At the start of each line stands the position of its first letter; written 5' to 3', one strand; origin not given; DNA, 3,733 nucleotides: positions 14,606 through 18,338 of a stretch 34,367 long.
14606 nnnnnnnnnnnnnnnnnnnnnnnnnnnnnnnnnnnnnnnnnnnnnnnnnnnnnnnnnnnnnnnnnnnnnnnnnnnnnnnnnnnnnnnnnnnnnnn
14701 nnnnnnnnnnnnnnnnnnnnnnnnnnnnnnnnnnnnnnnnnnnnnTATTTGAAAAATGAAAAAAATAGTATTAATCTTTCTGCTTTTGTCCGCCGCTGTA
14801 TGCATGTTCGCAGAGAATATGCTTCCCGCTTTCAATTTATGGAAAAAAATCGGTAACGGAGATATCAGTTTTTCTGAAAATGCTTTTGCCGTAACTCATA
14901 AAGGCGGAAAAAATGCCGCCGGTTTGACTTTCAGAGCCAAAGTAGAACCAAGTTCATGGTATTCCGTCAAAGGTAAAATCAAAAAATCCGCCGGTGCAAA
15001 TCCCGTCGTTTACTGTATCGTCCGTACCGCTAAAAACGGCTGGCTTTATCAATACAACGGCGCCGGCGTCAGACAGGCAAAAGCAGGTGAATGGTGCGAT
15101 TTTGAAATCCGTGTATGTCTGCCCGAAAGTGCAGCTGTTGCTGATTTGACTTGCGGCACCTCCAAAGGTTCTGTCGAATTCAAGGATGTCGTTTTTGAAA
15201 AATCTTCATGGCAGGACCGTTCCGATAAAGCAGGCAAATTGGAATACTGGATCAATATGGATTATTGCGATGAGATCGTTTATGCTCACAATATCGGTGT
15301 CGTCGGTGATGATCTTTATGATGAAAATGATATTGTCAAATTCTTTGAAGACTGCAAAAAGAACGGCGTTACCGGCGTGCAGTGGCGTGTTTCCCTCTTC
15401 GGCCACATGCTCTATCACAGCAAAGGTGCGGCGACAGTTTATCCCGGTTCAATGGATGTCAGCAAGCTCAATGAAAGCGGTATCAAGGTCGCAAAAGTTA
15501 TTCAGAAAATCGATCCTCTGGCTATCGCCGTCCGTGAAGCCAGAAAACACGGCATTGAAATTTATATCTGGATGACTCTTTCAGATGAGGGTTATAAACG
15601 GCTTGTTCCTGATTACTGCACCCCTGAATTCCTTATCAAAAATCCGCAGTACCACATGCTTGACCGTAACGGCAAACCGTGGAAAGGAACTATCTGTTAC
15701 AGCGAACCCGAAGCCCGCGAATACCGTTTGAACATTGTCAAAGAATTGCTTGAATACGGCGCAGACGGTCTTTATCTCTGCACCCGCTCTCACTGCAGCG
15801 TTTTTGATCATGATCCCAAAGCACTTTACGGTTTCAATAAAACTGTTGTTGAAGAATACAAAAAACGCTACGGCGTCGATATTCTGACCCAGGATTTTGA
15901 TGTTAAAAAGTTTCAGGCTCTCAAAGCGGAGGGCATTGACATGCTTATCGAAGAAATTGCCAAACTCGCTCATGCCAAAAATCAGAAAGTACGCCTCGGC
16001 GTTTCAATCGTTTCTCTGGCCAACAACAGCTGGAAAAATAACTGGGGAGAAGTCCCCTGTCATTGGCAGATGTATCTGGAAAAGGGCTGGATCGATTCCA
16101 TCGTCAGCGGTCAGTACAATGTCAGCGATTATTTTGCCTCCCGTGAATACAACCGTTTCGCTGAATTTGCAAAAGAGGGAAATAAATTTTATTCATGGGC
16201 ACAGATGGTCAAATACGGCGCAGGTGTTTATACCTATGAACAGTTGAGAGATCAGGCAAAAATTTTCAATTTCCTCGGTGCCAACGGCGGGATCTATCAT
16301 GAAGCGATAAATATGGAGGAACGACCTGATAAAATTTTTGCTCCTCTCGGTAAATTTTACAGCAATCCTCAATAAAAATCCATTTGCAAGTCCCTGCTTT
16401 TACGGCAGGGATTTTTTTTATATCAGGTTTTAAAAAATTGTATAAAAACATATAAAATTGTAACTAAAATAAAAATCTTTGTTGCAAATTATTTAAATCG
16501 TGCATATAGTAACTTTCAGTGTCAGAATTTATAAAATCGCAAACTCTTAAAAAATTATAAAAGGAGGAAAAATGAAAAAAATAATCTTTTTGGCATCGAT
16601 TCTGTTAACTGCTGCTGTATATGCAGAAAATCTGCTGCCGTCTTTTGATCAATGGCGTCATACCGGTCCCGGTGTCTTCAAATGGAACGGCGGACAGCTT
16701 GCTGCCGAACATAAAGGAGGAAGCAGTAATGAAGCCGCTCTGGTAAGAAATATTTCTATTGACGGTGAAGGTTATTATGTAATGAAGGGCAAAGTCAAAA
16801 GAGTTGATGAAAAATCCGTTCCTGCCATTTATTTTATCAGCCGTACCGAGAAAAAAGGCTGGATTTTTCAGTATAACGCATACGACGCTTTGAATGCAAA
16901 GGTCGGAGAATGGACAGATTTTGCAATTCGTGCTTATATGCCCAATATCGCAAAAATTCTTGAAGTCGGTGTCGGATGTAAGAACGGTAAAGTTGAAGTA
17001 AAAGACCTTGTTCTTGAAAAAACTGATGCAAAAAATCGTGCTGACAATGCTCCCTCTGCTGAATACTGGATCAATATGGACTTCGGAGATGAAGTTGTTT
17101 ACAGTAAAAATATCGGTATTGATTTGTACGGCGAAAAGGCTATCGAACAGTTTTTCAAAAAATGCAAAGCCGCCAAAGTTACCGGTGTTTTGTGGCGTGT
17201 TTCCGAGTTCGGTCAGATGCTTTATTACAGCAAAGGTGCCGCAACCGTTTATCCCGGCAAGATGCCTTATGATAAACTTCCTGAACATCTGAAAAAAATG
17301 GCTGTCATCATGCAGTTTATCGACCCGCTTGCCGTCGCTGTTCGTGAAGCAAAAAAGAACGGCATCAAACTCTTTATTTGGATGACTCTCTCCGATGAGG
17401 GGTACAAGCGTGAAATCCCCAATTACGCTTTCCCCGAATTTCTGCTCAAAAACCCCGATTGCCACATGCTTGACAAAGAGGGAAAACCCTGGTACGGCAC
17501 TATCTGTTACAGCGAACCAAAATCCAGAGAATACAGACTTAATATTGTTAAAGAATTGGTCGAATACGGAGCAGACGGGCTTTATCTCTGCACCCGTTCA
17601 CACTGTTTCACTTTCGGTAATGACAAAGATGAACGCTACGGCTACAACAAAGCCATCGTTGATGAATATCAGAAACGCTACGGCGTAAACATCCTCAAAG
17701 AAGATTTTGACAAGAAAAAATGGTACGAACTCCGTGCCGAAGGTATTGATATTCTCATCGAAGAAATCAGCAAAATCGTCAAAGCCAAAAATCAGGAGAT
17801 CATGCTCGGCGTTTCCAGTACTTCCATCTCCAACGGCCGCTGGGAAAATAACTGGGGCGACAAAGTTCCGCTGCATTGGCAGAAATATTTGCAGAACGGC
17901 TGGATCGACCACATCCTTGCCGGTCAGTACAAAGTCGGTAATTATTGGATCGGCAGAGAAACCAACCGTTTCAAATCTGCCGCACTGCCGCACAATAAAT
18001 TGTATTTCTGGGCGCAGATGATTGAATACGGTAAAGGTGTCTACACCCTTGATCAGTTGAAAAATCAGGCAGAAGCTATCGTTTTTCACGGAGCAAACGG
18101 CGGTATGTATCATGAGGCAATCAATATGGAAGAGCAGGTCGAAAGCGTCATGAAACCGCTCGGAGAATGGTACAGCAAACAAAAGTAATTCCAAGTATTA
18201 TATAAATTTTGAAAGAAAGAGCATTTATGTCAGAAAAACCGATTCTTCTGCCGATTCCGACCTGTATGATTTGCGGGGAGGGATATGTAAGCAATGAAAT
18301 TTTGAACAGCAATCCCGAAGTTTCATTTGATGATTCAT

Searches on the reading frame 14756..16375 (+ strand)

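Call 8: search_protein_families(library=pfam, proteins=[window:14756-16375:+])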
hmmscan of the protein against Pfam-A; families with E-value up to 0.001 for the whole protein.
window:14756-16375:+ (539 aa): 1 family
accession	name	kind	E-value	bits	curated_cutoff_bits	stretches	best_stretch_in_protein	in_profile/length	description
PF02638.21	GHL10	-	0.00049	19.7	27.9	0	229-469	55-276/311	Glycosyl hydrolase-like 10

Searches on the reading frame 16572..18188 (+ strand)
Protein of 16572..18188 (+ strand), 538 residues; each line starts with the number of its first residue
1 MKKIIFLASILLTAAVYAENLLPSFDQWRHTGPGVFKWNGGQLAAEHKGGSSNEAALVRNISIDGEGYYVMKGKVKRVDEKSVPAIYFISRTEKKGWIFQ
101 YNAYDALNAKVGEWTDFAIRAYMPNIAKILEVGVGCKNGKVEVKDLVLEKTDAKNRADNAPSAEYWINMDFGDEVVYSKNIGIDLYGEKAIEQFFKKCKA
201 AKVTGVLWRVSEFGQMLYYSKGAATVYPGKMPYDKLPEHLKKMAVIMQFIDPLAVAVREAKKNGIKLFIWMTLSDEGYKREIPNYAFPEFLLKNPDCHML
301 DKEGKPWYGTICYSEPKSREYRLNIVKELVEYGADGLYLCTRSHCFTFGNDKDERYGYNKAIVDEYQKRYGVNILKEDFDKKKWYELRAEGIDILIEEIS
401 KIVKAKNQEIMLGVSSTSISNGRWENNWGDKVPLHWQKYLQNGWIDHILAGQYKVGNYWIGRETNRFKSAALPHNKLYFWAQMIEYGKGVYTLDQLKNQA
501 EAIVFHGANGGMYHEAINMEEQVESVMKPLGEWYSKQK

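Call 8: search_protein_families(library=pfam, proteins=[window:16572-18188:+])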
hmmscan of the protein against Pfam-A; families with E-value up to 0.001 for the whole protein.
window:16572-18188:+ (538 aa): 1 family
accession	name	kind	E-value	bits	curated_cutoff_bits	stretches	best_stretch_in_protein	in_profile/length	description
PF02638.21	GHL10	-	5.6e-09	36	27.9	1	204-454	34-262/311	Glycosyl hydrolase-like 10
